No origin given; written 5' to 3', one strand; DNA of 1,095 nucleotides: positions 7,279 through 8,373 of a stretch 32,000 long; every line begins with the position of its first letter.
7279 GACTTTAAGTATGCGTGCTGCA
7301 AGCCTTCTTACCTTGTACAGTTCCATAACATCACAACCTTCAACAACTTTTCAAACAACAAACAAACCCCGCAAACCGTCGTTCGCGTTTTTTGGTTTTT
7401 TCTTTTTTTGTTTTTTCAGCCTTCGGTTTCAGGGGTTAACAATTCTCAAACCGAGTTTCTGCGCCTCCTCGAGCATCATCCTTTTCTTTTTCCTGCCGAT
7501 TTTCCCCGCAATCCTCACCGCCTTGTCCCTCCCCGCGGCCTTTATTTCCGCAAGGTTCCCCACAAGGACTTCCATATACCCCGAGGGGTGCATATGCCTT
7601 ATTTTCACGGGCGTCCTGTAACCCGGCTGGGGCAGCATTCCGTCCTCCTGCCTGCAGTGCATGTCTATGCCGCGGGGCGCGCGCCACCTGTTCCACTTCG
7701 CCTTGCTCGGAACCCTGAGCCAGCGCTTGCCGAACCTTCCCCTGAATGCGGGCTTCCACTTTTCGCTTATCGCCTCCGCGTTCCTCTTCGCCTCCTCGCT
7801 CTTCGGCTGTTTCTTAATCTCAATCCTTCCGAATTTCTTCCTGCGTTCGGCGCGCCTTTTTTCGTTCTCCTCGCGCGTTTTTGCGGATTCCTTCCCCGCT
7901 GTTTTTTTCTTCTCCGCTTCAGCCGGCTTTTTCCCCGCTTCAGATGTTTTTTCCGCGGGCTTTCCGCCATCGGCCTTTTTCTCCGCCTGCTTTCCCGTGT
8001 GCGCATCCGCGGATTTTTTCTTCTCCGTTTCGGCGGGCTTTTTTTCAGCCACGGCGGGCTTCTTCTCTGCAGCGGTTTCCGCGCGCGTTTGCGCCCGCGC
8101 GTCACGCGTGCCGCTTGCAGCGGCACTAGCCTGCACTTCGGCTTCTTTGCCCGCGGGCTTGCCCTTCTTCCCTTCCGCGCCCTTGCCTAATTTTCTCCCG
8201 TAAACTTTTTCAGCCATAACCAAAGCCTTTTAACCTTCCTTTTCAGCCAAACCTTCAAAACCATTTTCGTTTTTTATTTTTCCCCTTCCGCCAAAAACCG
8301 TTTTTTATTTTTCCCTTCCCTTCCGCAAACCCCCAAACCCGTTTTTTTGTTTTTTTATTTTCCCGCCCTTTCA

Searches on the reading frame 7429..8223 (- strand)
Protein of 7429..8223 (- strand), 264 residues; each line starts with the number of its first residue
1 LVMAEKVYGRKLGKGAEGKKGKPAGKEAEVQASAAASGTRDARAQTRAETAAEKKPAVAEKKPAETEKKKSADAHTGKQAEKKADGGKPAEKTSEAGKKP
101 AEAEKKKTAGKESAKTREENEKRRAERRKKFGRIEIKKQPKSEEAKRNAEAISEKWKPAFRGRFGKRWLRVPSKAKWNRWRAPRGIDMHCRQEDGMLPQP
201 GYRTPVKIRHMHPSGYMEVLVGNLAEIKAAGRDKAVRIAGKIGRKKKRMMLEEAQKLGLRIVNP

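Call 62: search_protein_families(library=pfam, proteins=[window:7429-8223:-], max_evalue=0.01)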
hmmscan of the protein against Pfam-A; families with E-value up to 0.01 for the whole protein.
window:7429-8223:- (264 aa): 1 family
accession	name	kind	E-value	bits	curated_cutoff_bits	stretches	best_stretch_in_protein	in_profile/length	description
PF01655.23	Ribosomal_L32e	-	4.1e-21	75.7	25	1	178-263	17-108/108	Ribosomal protein L32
